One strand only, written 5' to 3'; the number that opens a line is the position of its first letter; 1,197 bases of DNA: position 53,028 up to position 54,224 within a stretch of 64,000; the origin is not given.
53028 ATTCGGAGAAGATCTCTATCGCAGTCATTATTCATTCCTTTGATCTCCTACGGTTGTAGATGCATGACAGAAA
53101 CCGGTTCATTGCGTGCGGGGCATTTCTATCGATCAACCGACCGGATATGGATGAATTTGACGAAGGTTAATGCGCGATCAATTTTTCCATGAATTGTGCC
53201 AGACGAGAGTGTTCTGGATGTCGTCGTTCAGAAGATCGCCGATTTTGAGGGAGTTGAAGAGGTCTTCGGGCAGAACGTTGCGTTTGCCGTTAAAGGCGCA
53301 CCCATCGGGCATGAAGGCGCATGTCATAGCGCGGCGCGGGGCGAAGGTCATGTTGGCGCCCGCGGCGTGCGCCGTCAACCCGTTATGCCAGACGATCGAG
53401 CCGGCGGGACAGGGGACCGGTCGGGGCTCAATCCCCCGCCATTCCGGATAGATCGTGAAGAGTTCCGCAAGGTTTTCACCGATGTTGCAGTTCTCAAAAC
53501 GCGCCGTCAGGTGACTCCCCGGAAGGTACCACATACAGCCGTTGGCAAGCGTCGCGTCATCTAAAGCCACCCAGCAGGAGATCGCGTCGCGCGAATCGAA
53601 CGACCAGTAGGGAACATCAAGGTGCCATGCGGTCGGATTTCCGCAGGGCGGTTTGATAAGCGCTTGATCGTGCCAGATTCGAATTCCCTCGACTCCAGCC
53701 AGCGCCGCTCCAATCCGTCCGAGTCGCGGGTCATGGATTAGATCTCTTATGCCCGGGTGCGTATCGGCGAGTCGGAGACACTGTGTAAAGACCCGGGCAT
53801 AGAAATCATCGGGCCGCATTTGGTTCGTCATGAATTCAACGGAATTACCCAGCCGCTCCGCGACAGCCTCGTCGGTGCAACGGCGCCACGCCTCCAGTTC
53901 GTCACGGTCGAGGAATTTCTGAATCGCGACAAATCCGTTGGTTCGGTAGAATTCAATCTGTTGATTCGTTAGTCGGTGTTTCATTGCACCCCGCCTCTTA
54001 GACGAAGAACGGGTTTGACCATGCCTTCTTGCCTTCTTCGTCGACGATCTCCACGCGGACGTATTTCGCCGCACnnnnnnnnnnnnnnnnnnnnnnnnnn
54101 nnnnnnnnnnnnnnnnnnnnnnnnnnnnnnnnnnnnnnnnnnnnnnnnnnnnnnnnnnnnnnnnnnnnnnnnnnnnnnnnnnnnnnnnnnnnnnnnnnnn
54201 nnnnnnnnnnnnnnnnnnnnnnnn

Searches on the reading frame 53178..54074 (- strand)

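Call 42: search_protein_families(library=pfam, proteins=[window:53178-54074:-], max_evalue=0.00001)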
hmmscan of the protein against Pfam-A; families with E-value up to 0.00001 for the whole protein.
window:53178-54074:- (298 aa): 1 family
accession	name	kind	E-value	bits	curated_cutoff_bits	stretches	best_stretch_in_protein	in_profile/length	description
PF05721.19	PhyH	-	1.7e-33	117.2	22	1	43-249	1-213/213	Phytanoyl-CoA dioxygenase (PhyH)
